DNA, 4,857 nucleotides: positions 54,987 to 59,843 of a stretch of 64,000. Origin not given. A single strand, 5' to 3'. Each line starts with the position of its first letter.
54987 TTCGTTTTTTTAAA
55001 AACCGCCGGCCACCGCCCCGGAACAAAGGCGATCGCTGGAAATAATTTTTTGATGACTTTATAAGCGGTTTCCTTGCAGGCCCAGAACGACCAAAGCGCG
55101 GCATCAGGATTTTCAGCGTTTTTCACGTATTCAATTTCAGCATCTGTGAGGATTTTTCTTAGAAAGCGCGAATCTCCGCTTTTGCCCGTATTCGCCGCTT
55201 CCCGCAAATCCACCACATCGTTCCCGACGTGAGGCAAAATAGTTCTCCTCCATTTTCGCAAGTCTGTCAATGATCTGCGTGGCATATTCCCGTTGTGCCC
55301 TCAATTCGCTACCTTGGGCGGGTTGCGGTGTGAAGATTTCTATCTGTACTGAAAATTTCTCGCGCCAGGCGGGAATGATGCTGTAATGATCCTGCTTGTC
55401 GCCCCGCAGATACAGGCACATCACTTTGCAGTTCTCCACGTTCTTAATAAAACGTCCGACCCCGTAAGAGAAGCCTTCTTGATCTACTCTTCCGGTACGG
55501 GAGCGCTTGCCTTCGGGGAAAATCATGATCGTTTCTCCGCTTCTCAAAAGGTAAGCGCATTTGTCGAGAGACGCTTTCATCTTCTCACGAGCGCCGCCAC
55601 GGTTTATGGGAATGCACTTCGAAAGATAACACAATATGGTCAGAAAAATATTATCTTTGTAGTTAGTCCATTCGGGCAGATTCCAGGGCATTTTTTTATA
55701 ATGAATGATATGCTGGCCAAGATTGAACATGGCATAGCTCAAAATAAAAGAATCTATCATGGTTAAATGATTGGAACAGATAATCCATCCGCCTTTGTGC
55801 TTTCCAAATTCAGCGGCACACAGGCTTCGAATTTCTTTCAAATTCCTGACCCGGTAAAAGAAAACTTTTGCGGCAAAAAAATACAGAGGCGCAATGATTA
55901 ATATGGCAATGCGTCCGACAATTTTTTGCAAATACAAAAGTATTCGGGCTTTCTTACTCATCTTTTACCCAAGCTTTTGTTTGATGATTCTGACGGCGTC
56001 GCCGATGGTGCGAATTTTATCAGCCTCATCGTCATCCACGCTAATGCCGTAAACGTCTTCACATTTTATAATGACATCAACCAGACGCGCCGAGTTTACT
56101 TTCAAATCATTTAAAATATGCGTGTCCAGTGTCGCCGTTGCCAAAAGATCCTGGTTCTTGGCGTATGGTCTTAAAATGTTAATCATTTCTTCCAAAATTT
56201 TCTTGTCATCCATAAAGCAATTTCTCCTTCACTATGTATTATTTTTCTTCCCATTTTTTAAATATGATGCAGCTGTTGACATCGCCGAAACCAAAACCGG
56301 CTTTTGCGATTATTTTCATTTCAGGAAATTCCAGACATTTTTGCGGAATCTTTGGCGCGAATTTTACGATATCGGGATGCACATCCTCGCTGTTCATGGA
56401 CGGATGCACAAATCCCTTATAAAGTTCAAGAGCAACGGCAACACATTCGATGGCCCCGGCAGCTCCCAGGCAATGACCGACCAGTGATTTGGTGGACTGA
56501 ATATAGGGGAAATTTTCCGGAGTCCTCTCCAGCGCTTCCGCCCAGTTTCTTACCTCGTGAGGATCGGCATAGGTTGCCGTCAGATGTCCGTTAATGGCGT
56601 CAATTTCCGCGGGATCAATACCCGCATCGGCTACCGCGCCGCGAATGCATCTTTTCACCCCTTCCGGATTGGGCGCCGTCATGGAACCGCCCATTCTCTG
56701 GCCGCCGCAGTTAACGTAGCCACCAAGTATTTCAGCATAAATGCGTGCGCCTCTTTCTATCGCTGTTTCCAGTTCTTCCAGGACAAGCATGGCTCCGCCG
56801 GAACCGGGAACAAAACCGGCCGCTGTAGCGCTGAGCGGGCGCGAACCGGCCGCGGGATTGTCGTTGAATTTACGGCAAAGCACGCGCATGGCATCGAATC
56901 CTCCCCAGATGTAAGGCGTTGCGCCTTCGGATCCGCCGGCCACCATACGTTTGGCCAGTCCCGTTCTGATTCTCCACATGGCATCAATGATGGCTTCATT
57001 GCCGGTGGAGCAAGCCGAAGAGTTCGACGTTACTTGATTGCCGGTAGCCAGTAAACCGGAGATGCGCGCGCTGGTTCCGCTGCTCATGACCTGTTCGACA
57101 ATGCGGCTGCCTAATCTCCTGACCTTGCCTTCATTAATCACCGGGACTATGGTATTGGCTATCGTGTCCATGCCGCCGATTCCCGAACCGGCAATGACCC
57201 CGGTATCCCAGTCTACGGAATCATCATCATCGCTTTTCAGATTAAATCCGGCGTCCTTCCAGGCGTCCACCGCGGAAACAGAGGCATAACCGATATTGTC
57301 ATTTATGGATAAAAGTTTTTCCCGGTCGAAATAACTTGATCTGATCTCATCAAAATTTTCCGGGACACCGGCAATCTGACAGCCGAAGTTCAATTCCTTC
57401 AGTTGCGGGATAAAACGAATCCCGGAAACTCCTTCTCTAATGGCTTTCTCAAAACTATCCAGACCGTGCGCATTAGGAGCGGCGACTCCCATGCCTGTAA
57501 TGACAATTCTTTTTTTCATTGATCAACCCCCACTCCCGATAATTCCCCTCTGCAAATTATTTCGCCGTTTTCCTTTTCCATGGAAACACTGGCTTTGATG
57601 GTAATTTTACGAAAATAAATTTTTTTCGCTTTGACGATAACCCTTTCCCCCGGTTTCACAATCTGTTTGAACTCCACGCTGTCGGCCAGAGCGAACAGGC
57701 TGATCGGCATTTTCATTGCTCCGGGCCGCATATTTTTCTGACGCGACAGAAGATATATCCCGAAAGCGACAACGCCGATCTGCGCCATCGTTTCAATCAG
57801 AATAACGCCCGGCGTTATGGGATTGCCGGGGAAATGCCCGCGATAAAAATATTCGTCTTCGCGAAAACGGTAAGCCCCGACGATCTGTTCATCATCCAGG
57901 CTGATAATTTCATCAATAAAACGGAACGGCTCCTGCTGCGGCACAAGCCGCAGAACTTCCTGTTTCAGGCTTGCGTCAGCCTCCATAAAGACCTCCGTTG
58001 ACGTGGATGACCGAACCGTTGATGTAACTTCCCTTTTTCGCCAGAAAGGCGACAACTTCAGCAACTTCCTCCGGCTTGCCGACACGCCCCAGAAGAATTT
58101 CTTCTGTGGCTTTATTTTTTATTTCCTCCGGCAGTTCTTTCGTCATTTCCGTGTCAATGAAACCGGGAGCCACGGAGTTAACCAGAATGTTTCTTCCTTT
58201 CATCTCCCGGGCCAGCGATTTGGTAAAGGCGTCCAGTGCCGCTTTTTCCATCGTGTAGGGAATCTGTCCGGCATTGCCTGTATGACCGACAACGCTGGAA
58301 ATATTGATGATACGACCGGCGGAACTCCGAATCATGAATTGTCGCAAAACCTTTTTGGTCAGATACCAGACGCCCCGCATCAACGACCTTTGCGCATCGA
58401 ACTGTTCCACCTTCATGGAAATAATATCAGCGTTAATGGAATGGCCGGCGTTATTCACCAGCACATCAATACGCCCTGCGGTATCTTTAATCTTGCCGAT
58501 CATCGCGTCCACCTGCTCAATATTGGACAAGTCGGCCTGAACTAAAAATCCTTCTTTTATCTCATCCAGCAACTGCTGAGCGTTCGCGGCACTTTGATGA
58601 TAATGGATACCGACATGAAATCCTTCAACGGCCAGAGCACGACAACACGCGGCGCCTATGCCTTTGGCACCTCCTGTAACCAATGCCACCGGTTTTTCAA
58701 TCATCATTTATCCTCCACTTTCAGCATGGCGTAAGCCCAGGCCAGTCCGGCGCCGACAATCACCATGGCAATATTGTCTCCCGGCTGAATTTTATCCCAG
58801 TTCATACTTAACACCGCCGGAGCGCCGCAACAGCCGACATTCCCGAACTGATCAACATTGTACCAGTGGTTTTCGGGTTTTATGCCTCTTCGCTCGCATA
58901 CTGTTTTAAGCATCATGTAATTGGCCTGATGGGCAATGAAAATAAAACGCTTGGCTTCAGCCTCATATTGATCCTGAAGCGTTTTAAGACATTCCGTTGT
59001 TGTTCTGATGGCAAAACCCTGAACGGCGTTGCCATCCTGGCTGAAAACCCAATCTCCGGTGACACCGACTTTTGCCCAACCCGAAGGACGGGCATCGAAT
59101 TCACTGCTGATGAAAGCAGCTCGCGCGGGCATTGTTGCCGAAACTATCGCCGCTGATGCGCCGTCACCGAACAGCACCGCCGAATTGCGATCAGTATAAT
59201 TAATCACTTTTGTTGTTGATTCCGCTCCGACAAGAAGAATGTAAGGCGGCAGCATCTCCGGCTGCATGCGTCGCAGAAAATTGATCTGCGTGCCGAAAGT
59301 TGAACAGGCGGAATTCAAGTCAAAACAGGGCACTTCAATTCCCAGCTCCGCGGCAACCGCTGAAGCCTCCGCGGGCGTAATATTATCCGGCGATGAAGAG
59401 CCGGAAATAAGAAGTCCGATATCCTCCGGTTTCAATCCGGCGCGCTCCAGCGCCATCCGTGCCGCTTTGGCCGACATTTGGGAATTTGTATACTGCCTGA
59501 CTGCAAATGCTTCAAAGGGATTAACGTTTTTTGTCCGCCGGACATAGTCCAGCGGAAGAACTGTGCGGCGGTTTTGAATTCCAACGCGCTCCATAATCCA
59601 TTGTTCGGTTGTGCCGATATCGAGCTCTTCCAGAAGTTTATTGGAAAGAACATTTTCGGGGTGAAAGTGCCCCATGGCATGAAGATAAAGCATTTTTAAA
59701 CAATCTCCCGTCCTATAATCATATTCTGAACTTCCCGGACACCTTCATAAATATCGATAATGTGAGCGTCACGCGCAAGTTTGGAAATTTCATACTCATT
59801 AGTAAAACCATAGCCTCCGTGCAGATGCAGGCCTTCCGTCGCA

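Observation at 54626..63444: Self-contained 10-gene type II FAS/PKS-like operon with private ACP, PPTase and glycerolipid-type acyltransferase, an ACAD, and no enoyl-ACP reductase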

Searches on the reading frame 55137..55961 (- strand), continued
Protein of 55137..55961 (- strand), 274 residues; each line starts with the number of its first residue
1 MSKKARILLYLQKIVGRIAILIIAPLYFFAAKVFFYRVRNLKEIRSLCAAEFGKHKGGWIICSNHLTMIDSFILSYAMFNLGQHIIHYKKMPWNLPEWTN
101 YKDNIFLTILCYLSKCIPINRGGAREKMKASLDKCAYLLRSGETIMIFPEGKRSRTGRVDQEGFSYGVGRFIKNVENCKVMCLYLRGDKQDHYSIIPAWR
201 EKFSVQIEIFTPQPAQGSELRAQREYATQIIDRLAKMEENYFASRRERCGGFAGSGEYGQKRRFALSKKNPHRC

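Call 92: fold_search(model_id=the predicted structure, library=pdb)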
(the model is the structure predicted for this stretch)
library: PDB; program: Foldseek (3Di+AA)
matches with E <= 10: 531; with E <= 0.001: 6
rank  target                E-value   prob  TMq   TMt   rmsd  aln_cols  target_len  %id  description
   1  8e4y                  4.6e-05  1.00  0.47  0.22   4.7       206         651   17  Cryo-EM structure of human glycerol-3-phosphate acyltransferase 1 (GPAT1) in complex with 2-oxohexadecyl-CoA (released 2022-12-21)
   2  7ojt_A                1.0e-04  1.00  0.38  0.42   7.2       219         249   15  Crystal structure of unliganded PatA, a membrane associated acyltransferase from Mycobacterium smegmatis (released 2021-10-27)
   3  5oce_A                1.5e-04  1.00  0.41  0.44  13.6       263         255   11  THE MOLECULAR MECHANISM OF SUBSTRATE RECOGNITION AND CATALYSIS OF THE MEMBRANE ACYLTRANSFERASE PatA -- Complex of PatA (released 2017-12-27)
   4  5oce_B                1.7e-04  1.00  0.38  0.41  13.9       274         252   10  THE MOLECULAR MECHANISM OF SUBSTRATE RECOGNITION AND CATALYSIS OF THE MEMBRANE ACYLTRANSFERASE PatA -- Complex of PatA (released 2017-12-27)
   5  1k30                  1.8e-04  1.00  0.47  0.38   6.2       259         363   18  Crystal Structure Analysis of Squash (Cucurbita moschata) glycerol-3-phosphate (1)-acyltransferase (released 2001-10-31)
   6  5f2t_B                3.7e-04  1.00  0.39  0.41   9.3       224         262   13  Crystal structure of membrane associated PatA from Mycobacterium smegmatis in complex with palmitate - C 2 space group (released 2016-03-09)
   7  7zkq_T                1.0e-02  0.99  0.52  0.42   7.9       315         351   12  Early Pp module assembly intermediate of complex I (released 2022-11-23)
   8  8g5s_A                5.6e-02  0.08  0.12  0.11  17.2       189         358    8  Crystal structure of apo TnmJ (released 2023-10-18)
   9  7s65_A                6.3e-02  0.25  0.24  0.16   9.0       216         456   12  Compressed conformation of nighttime state KaiC (released 2021-09-22)
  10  3hh1_A                9.0e-02  0.60  0.21  0.41   5.9       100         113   10  The Structure of a Tetrapyrrole methylase family protein domain from Chlorobium tepidum TLS (released 2009-07-07)
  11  4tl8_A                1.0e-01  0.25  0.25  0.29   7.7       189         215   13  Crystal structure of N-terminal C1 domain of KaiC (released 2015-07-01)
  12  3k0f_D                1.1e-01  0.28  0.26  0.17   7.5       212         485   12  Crystal structure of the phosphorylation-site double mutant T426A/T432A of the KaiC circadian clock protein (released 2010-03-31)
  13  4tle_F                1.1e-01  0.21  0.22  0.26   8.4       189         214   12  Crystal structure of N-terminal C1 domain of KaiC (released 2015-07-01)
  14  7fgw_D                1.1e-01  0.25  0.25  0.14  10.1       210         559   10  Toxoplasma gondii dihydrofolate reductase thymidylate synthase (TgDHFR-TS) complexed with pyrimethamine, NADPH and dUM (released 2022-06-29)
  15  3k09_C                1.1e-01  0.16  0.23  0.16  14.9       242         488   13  Crystal structure of the phosphorylation-site mutant S431D of the KaiC circadian clock protein (released 2010-03-31)
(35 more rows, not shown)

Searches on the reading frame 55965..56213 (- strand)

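Call 3: search_protein_families(library=pfam, proteins=[window:55965-56213:-])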
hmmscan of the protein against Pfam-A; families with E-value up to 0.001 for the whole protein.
window:55965-56213:- (82 aa): 1 family
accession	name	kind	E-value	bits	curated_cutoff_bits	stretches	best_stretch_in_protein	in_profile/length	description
PF00550.31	PP-binding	-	0.00019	22.1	20.8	1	28-75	19-65/67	Phosphopantetheine attachment site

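Call 4: search_protein_families(library=ncbifam, proteins=[window:55965-56213:-])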
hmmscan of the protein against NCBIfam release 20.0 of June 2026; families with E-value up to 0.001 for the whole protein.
window:55965-56213:- (82 aa): 10 families
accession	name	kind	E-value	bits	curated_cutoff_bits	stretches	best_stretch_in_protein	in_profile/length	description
NF009104.0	PRK12449.1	equivalog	9.4e-13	47.9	70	1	1-81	1-79/80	acyl carrier protein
NF002150.0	PRK00982.1-4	subfamily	6.7e-12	45.5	66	1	25-80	23-78/80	acyl carrier protein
NF002148.0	PRK00982.1-2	subfamily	1.7e-11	43.8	71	1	28-80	25-77/79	acyl carrier protein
NF002147.0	PRK00982.1-1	equivalog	2.3e-10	40.2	84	1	5-79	7-79/83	acyl carrier protein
TIGR00517.1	acyl_carrier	equivalog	6.8e-10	38.7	70.45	1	26-80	22-76/77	acyl carrier protein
NF040636.1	AcpM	exception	7e-10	38.8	146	1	26-79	24-77/93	meromycolate extension acyl carrier protein AcpM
NF002151.0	PRK00982.1-5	equivalog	1.6e-08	34.5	92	1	31-80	27-76/78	acyl carrier protein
NF006031.0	PRK08172.1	equivalog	4.9e-07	30.3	76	1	30-81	27-78/82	acyl carrier protein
NF003757.0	PRK05350.1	equivalog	2.1e-06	27.8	65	1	3-80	4-79/83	acyl carrier protein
NF002149.0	PRK00982.1-3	equivalog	5.5e-06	26.2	106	1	30-80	26-76/78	acyl carrier protein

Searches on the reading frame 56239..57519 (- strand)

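Call 3: search_protein_families(library=pfam, proteins=[window:56239-57519:-])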
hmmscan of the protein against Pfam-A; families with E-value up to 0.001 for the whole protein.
window:56239-57519:- (426 aa): 2 families
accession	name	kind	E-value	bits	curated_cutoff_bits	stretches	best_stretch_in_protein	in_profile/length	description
PF00109.32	ketoacyl-synt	-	1.8e-33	116.7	20.8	1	3-253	2-252/252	Beta-ketoacyl synthase, N-terminal domain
PF02801.28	Ketoacyl-synt_C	-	2.9e-26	92.2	20.8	1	261-377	1-118/119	Beta-ketoacyl synthase, C-terminal domain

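Call 4: search_protein_families(library=ncbifam, proteins=[window:56239-57519:-])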
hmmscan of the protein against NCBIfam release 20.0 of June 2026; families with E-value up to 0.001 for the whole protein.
window:56239-57519:- (426 aa): 21 families
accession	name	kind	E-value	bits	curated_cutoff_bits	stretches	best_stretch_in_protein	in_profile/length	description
TIGR03150.1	fabF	equivalog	1.2e-86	291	493.75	1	3-421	1-407/407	beta-ketoacyl-ACP synthase II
NF005589.0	PRK07314.1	subfamily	1e-84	284.7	387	1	2-423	3-412/413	beta-ketoacyl-ACP synthase II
NF004970.0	PRK06333.1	subfamily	1.5e-79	267.8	525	1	2-424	3-423/424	beta-ketoacyl-ACP synthase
NF005935.0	PRK07967.1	equivalog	2.6e-72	243.9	630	1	3-424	2-405/406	beta-ketoacyl-ACP synthase I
NF006274.0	PRK08439.1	equivalog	3.2e-64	217.2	621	1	3-422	2-405/406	beta-ketoacyl-ACP synthase II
NF006587.0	PRK09116.1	equivalog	1.1e-57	195.7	470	1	3-424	2-408/408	beta-ketoacyl-ACP synthase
NF006434.0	PRK08722.1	equivalog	6.2e-57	193.3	759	1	2-422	3-413/414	beta-ketoacyl-ACP synthase II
NF005490.0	PRK07103.1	equivalog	1.7e-49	169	445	1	2-422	3-412/414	polyketide beta-ketoacyl:acyl carrier protein synthase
NF005916.1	PRK07910.1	equivalog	1e-45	156.5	560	1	4-421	13-416/418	KasA/KasB family beta-ketoacyl-ACP synthase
NF005076.0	PRK06501.1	equivalog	1.1e-38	133.2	629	1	5-421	13-421/425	beta-ketoacyl-ACP synthase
NF058662.1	cispenta_AmcF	equivalog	3.3e-34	118.5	325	1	150-421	109-368/369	cispentacin biosynthesis acyltransferase subunit AmcF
NF004618.0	PRK05952.1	equivalog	8e-33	113.9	455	1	146-422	123-382/384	beta-ketoacyl-ACP synthase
NF006618.0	PRK09185.1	subfamily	4.4e-28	98.4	407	1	152-422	143-392/394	beta-ketoacyl-ACP synthase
NF040607.1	mycolic_Pks13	equivalog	5.4e-28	97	2100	1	167-423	268-526/1680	polyketide synthase Pks13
NF045894.1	PKS_plus_SDR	equivalog_domain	2.9e-22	78.2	1740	1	144-380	147-379/1515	type I polyketide synthase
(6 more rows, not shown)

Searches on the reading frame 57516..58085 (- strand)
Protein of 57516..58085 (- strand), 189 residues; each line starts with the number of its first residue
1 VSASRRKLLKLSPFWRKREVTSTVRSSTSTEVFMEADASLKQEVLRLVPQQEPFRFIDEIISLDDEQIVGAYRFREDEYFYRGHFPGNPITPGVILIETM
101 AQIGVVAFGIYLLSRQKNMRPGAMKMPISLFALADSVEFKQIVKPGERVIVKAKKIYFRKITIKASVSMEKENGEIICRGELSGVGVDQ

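Call 3: search_protein_families(library=pfam, proteins=[window:57516-58085:-])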
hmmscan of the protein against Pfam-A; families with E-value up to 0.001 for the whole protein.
window:57516-58085:- (189 aa): 1 family
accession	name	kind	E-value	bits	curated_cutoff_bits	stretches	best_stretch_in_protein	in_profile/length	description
PF07977.19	FabA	-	1.1e-16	61.2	23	1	49-177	2-134/138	FabA-like domain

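Call 4: search_protein_families(library=ncbifam, proteins=[window:57516-58085:-])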
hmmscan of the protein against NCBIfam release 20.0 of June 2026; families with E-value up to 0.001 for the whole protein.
window:57516-58085:- (189 aa): 6 families
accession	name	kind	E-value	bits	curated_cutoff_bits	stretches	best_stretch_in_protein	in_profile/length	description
NF009667.0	PRK13188.1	equivalog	3e-27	95.5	465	1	42-182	324-455/464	bifunctional UDP-3-O-[3-hydroxymyristoyl] N-acetylglucosamine deacetylase/3-hydroxyacyl-ACP dehydratase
NF000582.1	PRK00006.1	equivalog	1.2e-23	83.6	113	1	42-183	3-134/137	3-hydroxyacyl-ACP dehydratase FabZ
TIGR01750.1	fabZ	equivalog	5.1e-22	78.2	155.15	1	42-183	4-138/141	3-hydroxyacyl-ACP dehydratase FabZ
NF003509.0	PRK05174.1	equivalog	3.1e-06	27.1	124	1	65-181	52-153/172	bifunctional 3-hydroxydecanoyl-ACP dehydratase/trans-2-decenoyl-ACP isomerase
TIGR01749.1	fabA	equivalog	7.8e-06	25.9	238.15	1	58-177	42-146/169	3-hydroxyacyl-[acyl-carrier-protein] dehydratase FabA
NF058663.1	cispen_cyc_AmcE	equivalog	4.2e-05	23.6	140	1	46-169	11-126/153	cispentacin biosynthesis cyclizing decarboxylase AmcE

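Call 22: search_protein_families(library=pfam, proteins=[window:57516-57986:-], max_evalue=1)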
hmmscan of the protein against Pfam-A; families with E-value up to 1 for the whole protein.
window:57516-57986:- (156 aa): 5 families
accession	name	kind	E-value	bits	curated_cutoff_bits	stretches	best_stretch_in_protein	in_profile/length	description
PF07977.19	FabA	-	6.1e-17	62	23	1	16-144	2-134/138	FabA-like domain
PF03061.28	4HBT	-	0.0044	17.7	20.6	1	85-144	27-78/79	Thioesterase superfamily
PF22818.2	ApeI-like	-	0.042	14.5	28.5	1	33-66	15-47/119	ApeI dehydratase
PF13279.12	4HBT_2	-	0.075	13.9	25.5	1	94-155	43-105/122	Thioesterase-like superfamily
PF01575.25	MaoC_dehydratas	-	0.14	12.2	27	1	73-141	52-118/123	MaoC like domain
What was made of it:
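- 57516..57986 (-): FabZ-type 3-hydroxyacyl-ACP dehydratase (156 aa). The ApeI-like hit is only E = 0.04 (call 22).
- My own Pfam scan gives ApeI-like only at E = 0.04 (call 22).
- Tried and rejected: My own scan gives ApeI-like at only E = 0.04 (call 22).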

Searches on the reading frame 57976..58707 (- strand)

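Call 3: search_protein_families(library=pfam, proteins=[window:57976-58707:-])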
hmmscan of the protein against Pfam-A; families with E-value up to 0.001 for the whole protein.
window:57976-58707:- (243 aa): 5 families
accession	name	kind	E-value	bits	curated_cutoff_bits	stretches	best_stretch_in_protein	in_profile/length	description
PF13561.12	adh_short_C2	-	1.6e-55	188.7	27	1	14-240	3-235/236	Enoyl-(Acyl carrier protein) reductase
PF00106.31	adh_short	-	1e-49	169.1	26.6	1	7-195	2-193/195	short chain dehydrogenase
PF08659.16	KR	-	3.4e-14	53.6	22.6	1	8-167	3-165/180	KR domain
PF01370.27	Epimerase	-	4.3e-05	23.5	20.9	1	8-169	1-160/240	NAD dependent epimerase/dehydratase family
PF23441.1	SDR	-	6e-05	23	27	1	69-241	79-256/258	SDR-like rossmann domain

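Call 4: search_protein_families(library=ncbifam, proteins=[window:57976-58707:-])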
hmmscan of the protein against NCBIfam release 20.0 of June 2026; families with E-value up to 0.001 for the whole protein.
window:57976-58707:- (243 aa): 231 families (the best 25 are shown)
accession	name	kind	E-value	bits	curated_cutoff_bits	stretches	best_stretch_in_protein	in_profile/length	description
TIGR01830.1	3oxo_ACP_reduc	equivalog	3.8e-72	242.9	297.75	1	8-241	1-239/239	3-oxoacyl-[acyl-carrier-protein] reductase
NF004197.0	PRK05653.1-1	equivalog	6.7e-67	225.7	332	1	3-241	5-247/249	3-oxoacyl-ACP reductase FabG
NF047420.2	EF_P_mod_YmfI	equivalog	7.7e-60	202.6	238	1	8-241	2-236/236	elongation factor P 5-aminopentanone reductase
NF004199.0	PRK05653.1-4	equivalog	1e-59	202.1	301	1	7-241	7-246/247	3-oxoacyl-ACP reductase FabG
TIGR01829.1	AcAcCoA_reduct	subfamily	6.2e-59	199.6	302.1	1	7-241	2-241/242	acetoacetyl-CoA reductase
NF004198.0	PRK05653.1-3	equivalog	7e-59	199.3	296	1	5-241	7-247/248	3-oxoacyl-ACP reductase FabG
NF009466.0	PRK12826.1-2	subfamily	1.6e-58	198.1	222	1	6-241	4-245/248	3-oxoacyl-ACP reductase FabG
NF053542.1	FlxB_rubin_SDR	equivalog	7.3e-57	192.8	340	1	7-240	2-239/239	flexirubin biosynthesis SDR family reductase FlxB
NF004200.0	PRK05653.1-5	equivalog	2.7e-56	190.8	273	1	8-240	5-241/242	3-oxoacyl-ACP reductase FabG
NF009546.0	PRK12935.1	equivalog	4.1e-56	190.3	418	1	5-241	6-246/247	acetoacetyl-CoA reductase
NF009384.0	PRK12743.1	equivalog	4.8e-55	186.6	264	1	5-240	6-247/258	SDR family oxidoreductase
NF009464.0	PRK12824.1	subfamily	2.6e-53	181.2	269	1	6-241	3-243/245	3-oxoacyl-ACP reductase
NF040605.2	mycolic_FabG1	exception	7.2e-53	179.8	420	1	8-240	4-229/233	3-oxoacyl-ACP reductase FabG1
NF052558.1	MBtsdlDhBudC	equivalog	2.3e-50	171.5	270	1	6-240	4-241/250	meso-2,3-butanediol dehydrogenase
NF006598.0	PRK09135.1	equivalog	1.4e-48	165.7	288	1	3-239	4-244/249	pteridine reductase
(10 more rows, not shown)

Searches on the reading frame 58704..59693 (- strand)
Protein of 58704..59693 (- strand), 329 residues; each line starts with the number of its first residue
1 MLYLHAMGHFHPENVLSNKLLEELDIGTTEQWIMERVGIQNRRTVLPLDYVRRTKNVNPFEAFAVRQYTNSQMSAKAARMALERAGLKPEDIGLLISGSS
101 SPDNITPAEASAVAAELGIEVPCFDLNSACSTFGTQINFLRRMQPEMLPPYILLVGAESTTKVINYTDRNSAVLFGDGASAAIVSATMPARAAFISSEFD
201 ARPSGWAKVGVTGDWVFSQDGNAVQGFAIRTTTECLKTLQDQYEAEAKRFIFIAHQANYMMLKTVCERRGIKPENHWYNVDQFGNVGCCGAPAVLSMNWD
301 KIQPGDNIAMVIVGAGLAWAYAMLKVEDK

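Call 3: search_protein_families(library=pfam, proteins=[window:58704-59693:-])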
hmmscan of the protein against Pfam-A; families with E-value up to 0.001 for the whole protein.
window:58704-59693:- (329 aa): 4 families
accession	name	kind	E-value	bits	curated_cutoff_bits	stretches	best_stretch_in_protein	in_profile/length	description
PF08545.16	ACP_syn_III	-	2.3e-17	63.1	24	1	124-201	1-78/80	3-Oxoacyl-[acyl-carrier-protein (ACP)] synthase III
PF08541.16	ACP_syn_III_C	-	4.5e-17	62.4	26.6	1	252-325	14-89/90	3-Oxoacyl-[acyl-carrier-protein (ACP)] synthase III C terminal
PF00108.29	Thiolase_N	-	0.00016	21.5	26.4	1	64-165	17-120/260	Thiolase, N-terminal domain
PF07451.17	SpoVAD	-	0.00037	19.8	22.1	1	70-136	51-112/329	Stage V sporulation protein AD (SpoVAD)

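Call 4: search_protein_families(library=ncbifam, proteins=[window:58704-59693:-])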
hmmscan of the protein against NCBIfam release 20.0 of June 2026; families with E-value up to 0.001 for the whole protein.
window:58704-59693:- (329 aa): 17 families
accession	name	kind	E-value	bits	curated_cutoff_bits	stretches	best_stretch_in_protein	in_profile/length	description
NF006829.0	PRK09352.1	subfamily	1.1e-56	192.1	249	2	65-326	48-321/322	beta-ketoacyl-ACP synthase 3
TIGR00747.1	fabH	subfamily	1.8e-45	155.5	292.1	2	63-325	44-321/322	beta-ketoacyl-ACP synthase III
NF004623.0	PRK05963.1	equivalog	2.4e-35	122.4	437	1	5-323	9-325/328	beta-ketoacyl-ACP synthase III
NF005541.0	PRK07204.1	equivalog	3.7e-27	95.6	402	2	63-204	45-188/329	beta-ketoacyl-ACP synthase III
NF005703.0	PRK07515.1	equivalog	2.2e-23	82.7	304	1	27-189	63-215/373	beta-ketoacyl-ACP synthase III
NF006720.0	PRK09258.1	equivalog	6e-23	81.7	285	1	68-320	59-332/338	3-oxoacyl-ACP synthase III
NF005308.0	PRK06840.1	equivalog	6.8e-18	64.8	315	1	65-189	48-177/339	3-oxoacyl-ACP synthase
NF009519.0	PRK12880.1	equivalog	5.1e-12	45.8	436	1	69-191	59-182/353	beta-ketoacyl-ACP synthase III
NF003274.0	PRK04262.1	equivalog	5.1e-11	42.2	244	1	73-328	54-310/347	hydroxymethylglutaryl-CoA synthase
NF005293.2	PRK06816.1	subfamily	7e-10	38.5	450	1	3-120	2-111/378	StlD/DarB family beta-ketosynthase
NF053539.1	resorcinol_DarB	exception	7.1e-10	38.5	550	1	3-130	4-120/377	dialkylresorcinol biosynthesis protein DarB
TIGR00748.1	HMG_CoA_syn_Arc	equivalog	1.1e-06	28.1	353.35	1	72-328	52-309/345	hydroxymethylglutaryl-CoA synthase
NF005404.0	PRK06954.1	subfamily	1.9e-06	27.1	687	1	67-131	28-94/397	acetyl-CoA C-acetyltransferase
NF042429.2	DHPHCoAsyn_DpgA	equivalog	2e-06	27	425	1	20-253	18-237/350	3,5-dihydroxyphenylacetyl-CoA synthase DpgA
TIGR01930.1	AcCoA-C-Actrans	subfamily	4.8e-06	25.8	240.55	1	65-135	16-88/385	acetyl-CoA C-acyltransferase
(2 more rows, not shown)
